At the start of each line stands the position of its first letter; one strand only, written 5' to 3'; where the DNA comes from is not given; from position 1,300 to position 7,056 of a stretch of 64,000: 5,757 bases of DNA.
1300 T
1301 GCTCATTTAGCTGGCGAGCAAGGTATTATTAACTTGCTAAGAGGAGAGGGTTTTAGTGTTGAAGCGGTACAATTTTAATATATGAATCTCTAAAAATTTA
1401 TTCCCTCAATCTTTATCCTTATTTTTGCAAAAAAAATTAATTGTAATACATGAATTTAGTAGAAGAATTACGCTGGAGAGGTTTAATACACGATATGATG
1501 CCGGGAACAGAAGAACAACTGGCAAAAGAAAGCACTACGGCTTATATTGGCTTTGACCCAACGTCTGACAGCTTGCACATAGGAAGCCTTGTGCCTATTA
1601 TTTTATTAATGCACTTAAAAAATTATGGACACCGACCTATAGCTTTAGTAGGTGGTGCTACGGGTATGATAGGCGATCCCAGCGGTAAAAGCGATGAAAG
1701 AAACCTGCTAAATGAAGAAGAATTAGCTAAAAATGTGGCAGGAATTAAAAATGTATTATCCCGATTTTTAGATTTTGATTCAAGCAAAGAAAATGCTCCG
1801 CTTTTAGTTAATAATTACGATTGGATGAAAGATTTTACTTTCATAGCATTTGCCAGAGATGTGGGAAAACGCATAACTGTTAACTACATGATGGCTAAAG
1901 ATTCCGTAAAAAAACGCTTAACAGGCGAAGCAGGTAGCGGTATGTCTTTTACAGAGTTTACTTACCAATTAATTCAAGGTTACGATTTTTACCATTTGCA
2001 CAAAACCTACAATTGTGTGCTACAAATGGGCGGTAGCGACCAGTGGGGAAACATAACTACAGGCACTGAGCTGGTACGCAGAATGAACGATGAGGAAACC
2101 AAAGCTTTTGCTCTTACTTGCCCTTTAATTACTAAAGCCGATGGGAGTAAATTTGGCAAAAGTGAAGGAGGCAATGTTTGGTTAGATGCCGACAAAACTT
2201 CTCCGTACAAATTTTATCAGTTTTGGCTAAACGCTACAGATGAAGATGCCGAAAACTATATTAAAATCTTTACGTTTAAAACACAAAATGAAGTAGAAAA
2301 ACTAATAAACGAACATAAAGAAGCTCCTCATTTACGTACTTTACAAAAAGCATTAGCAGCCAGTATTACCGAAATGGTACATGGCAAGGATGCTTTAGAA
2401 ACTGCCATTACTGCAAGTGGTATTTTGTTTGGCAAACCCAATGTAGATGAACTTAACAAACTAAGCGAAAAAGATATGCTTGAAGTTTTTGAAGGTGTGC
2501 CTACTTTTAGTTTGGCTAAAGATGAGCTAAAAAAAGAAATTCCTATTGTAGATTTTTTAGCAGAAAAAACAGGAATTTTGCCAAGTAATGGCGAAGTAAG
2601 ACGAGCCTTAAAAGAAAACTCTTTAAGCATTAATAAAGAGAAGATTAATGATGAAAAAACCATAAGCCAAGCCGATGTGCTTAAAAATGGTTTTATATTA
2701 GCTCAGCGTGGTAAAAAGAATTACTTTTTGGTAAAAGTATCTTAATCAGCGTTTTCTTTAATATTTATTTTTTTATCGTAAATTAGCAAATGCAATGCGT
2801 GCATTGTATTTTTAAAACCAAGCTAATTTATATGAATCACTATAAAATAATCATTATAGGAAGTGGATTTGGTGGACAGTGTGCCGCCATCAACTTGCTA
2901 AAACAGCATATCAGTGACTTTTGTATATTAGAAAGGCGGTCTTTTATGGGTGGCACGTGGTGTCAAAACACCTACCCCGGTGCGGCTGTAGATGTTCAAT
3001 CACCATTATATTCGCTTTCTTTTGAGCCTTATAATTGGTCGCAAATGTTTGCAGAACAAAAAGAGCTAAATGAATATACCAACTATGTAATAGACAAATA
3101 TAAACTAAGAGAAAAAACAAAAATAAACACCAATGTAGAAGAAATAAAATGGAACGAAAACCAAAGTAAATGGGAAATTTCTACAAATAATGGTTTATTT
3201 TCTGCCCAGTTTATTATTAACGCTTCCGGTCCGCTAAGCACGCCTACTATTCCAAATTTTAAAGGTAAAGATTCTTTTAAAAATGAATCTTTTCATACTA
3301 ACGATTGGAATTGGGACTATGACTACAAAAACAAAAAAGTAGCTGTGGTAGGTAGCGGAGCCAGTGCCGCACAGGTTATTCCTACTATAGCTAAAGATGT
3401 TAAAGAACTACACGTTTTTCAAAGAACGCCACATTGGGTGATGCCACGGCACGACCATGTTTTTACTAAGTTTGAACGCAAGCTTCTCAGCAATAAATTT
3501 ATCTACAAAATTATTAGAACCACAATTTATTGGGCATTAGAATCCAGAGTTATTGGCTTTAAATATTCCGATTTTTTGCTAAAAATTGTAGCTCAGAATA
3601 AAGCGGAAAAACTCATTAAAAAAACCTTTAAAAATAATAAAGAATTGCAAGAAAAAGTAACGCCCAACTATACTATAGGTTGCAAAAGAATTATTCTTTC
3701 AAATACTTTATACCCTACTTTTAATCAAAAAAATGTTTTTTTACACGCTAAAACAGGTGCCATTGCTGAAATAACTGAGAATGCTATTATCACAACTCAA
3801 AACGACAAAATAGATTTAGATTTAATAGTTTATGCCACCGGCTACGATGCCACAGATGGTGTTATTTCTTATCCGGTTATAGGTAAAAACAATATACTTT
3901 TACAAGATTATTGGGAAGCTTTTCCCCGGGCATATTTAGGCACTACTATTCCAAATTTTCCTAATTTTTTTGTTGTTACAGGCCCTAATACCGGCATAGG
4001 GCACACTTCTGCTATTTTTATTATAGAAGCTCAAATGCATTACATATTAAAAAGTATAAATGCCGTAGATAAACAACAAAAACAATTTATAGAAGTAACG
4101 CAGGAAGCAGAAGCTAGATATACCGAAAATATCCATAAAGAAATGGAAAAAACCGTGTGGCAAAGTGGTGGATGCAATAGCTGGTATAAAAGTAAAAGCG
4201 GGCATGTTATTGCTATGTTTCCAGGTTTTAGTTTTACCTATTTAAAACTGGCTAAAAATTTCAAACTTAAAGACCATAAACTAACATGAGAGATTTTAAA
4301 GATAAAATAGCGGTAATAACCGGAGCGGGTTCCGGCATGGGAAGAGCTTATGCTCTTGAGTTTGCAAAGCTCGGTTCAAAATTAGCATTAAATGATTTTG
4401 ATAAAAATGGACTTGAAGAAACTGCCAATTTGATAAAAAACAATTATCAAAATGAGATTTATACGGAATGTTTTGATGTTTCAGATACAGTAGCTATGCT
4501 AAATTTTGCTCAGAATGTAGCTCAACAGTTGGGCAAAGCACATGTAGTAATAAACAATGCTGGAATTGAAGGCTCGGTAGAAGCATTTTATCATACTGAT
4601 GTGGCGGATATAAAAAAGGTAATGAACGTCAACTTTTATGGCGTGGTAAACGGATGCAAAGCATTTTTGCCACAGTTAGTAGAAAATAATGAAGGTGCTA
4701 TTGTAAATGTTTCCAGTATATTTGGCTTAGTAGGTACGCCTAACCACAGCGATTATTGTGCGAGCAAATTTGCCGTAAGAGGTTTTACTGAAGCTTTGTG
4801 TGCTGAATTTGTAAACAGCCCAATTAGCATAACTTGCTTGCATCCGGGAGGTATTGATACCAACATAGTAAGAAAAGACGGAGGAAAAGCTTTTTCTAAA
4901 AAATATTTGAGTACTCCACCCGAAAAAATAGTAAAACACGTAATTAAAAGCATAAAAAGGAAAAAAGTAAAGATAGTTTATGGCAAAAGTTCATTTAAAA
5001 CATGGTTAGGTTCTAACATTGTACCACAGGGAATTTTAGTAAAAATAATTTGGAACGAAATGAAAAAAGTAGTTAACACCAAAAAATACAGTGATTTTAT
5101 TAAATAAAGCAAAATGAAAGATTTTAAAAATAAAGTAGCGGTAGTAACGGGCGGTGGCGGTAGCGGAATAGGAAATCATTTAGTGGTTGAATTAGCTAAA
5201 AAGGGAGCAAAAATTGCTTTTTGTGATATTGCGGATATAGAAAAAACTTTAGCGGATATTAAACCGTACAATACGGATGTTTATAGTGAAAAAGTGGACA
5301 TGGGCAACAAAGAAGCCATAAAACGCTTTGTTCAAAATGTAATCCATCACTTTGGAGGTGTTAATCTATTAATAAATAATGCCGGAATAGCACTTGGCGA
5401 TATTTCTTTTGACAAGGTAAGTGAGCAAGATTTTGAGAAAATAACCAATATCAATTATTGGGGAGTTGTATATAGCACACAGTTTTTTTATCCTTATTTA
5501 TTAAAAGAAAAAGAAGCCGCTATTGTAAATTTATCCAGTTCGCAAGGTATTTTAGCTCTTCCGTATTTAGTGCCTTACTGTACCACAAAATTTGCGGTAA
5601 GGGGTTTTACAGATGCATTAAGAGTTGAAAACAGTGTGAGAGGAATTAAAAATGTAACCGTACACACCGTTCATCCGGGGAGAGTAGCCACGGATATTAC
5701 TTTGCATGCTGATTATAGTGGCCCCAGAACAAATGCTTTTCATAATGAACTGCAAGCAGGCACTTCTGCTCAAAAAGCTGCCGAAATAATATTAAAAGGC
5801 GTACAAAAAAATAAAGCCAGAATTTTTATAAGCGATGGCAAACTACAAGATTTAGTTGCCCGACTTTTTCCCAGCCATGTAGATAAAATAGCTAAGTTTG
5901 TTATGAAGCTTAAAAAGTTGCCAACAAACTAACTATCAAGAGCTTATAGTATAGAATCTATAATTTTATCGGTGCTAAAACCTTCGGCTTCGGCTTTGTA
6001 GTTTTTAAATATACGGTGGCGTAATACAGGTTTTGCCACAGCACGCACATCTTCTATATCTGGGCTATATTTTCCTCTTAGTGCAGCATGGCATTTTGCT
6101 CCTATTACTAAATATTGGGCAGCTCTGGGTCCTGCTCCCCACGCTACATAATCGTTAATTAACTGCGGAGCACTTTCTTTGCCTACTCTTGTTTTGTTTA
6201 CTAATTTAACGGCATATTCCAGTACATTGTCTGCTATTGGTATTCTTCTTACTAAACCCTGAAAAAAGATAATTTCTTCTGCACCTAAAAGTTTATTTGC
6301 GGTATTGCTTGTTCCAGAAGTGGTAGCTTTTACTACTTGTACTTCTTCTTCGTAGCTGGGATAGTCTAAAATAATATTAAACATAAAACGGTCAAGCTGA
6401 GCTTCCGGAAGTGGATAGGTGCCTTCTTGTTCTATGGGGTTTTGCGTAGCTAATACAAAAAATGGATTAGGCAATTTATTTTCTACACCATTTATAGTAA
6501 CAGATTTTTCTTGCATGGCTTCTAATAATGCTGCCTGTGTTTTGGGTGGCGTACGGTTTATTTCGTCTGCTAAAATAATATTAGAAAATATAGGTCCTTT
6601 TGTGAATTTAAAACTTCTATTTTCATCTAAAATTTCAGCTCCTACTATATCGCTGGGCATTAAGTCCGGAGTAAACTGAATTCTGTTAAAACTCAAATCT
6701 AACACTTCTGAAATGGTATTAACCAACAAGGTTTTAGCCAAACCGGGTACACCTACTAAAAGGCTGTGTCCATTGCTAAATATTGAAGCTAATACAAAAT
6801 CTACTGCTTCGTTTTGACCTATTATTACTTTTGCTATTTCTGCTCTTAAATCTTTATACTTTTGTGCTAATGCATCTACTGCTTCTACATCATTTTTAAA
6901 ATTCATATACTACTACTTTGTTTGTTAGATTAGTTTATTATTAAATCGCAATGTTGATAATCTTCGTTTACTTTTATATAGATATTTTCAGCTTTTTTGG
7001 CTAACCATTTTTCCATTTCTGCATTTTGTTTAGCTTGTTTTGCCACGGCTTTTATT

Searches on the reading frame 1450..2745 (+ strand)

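Call 15: search_protein_families(library=ncbifam, proteins=[window:1450-2745:+], max_evalue=0.00001)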
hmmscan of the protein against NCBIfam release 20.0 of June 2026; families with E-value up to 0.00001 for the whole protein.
window:1450-2745:+ (431 aa): 1 family
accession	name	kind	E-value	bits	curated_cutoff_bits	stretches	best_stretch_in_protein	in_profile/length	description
TIGR00234.1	tyrS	equivalog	3.9e-117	391.8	113.8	1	2-430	5-405/406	tyrosine--tRNA ligase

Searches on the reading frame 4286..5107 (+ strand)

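Call 15: search_protein_families(library=ncbifam, proteins=[window:4286-5107:+], max_evalue=0.00001)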
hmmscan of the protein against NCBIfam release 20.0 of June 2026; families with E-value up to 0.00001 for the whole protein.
window:4286-5107:+ (273 aa): 211 families (the best 25 are shown)
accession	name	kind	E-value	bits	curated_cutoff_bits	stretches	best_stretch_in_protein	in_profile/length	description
NF004514.1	PRK05855.1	equivalog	1.3e-52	179.2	455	1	2-197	309-503/578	SDR family oxidoreductase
NF006123.0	PRK08267.1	equivalog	3.4e-48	164.1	261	1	9-249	5-247/261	SDR family oxidoreductase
NF005878.0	PRK07825.1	subfamily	1.1e-47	162.7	287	1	2-250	5-244/278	short chain dehydrogenase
NF005495.0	PRK07109.1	subfamily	1.7e-46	159.1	264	1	3-248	5-253/334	SDR family oxidoreductase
NF004825.0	PRK06181.1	equivalog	6.7e-46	156.7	215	1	1-247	1-252/268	SDR family oxidoreductase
NF005881.0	PRK07832.1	equivalog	1.6e-44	152.2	296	1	2-197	5-200/287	SDR family oxidoreductase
NF005806.0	PRK07666.1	equivalog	1.7e-44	151.9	286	1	2-231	3-229/239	3-ketoacyl-ACP reductase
NF004843.0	PRK06194.1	equivalog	2.2e-44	152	308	1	1-198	1-199/295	hypothetical protein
NF004196.0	PRK05650.1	equivalog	1e-42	146.1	297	1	9-254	5-256/272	SDR family oxidoreductase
NF004818.0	PRK06172.1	equivalog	4.5e-42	144.1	336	1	2-198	3-198/253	SDR family oxidoreductase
NF009466.0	PRK12826.1-2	subfamily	7e-42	143.6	222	1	6-197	3-194/248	3-oxoacyl-ACP reductase FabG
NF005559.1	PRK07231.1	subfamily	1.9e-41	142.2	215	1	4-200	2-196/249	glucose 1-dehydrogenase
NF004526.0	PRK05872.1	subfamily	1.9e-41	142.1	276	1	2-211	6-212/297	short-chain dehydrogenase/reductase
NF004791.0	PRK06138.1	equivalog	3.7e-41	141.1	312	1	3-198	2-194/252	SDR family oxidoreductase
TIGR03971.1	SDR_subfam_1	subfamily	4e-39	134.6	300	1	4-229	1-235/271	mycofactocin-coupled SDR family oxidoreductase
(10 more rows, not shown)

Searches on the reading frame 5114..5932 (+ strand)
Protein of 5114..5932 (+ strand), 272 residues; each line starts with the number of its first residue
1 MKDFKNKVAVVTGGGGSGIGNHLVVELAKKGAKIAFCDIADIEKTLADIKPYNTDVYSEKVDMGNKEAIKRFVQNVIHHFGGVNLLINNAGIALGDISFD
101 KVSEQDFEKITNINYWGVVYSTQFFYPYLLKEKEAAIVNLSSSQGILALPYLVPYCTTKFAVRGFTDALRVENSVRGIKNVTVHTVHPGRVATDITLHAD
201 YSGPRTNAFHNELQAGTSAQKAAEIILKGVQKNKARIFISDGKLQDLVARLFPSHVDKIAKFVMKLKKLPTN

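Call 15: search_protein_families(library=ncbifam, proteins=[window:5114-5932:+], max_evalue=0.00001)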
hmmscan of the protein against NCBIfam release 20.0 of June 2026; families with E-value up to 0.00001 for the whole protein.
window:5114-5932:+ (272 aa): 208 families (the best 25 are shown)
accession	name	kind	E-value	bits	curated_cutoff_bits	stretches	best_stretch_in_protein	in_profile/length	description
NF004825.0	PRK06181.1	equivalog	3.3e-48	164.3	215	1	1-263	1-262/268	SDR family oxidoreductase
NF004514.1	PRK05855.1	equivalog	3.3e-41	141.5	455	1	2-262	309-576/578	SDR family oxidoreductase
NF005495.0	PRK07109.1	subfamily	1.2e-39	136.5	264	1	2-262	4-261/334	SDR family oxidoreductase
NF006123.0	PRK08267.1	equivalog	2.5e-38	131.8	261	1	9-259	4-251/261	SDR family oxidoreductase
NF005881.0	PRK07832.1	equivalog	2.1e-36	125.6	296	1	2-246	5-255/287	SDR family oxidoreductase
NF005559.1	PRK07231.1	subfamily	2.3e-36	125.6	215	1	4-213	2-206/249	glucose 1-dehydrogenase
NF005806.0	PRK07666.1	equivalog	6e-36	123.9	286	1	1-240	2-230/239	3-ketoacyl-ACP reductase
NF009466.0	PRK12826.1-2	subfamily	1.4e-35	123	222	1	6-199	3-195/248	3-oxoacyl-ACP reductase FabG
NF004843.0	PRK06194.1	equivalog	3.7e-35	121.7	308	1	1-228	1-225/295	hypothetical protein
NF005372.1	PRK06914.1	subfamily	2e-34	119.1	320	1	6-196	2-190/279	SDR family oxidoreductase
NF005309.0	PRK06841.1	subfamily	2.1e-34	119.2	286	1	3-220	12-222/255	GolD/DthD family dehydrogenase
NF004818.0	PRK06172.1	equivalog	4.9e-34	117.8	336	1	1-213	2-212/253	SDR family oxidoreductase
NF005878.0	PRK07825.1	subfamily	5.5e-34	117.8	287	1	2-264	5-252/278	short chain dehydrogenase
NF004526.0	PRK05872.1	subfamily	9.3e-34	116.9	276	1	2-239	6-242/297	short-chain dehydrogenase/reductase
NF004196.0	PRK05650.1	equivalog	1.2e-33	116.3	297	1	10-239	5-234/272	SDR family oxidoreductase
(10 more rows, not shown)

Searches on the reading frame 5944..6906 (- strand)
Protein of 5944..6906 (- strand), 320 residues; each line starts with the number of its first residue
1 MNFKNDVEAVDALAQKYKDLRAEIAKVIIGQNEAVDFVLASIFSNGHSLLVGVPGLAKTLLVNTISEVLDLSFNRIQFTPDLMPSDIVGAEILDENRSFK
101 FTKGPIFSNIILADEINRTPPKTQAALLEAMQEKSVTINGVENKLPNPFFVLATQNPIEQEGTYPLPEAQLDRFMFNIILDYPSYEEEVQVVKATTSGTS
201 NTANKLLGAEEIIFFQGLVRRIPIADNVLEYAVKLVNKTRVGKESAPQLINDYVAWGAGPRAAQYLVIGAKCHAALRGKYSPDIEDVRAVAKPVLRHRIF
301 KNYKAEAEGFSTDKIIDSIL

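Call 15: search_protein_families(library=ncbifam, proteins=[window:5944-6906:-], max_evalue=0.00001)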
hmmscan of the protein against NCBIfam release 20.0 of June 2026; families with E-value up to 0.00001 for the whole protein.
window:5944-6906:- (320 aa): 5 families
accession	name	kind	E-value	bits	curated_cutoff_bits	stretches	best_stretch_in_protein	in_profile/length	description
TIGR02031.1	BchD-ChlD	equivalog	8.5e-14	51.2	499.55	1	110-304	94-276/608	magnesium chelatase ATPase subunit D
TIGR00764.1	lon_rel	equivalog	8.4e-09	34.5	516.6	0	27-70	19-62/608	ATP-dependent protease LonB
TIGR02442.1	Cob-chelat-sub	hypoth_equivalog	4.3e-08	32.1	779.45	1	109-302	129-313/641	putative cobaltochelatase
NF010054.0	PRK13531.1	equivalog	6.4e-07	28.8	681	1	11-240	5-240/498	ATPase RavA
TIGR02640.1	gas_vesic_GvpN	equivalog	7.6e-07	28.9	266.8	1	112-206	110-208/262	gas vesicle protein GvpN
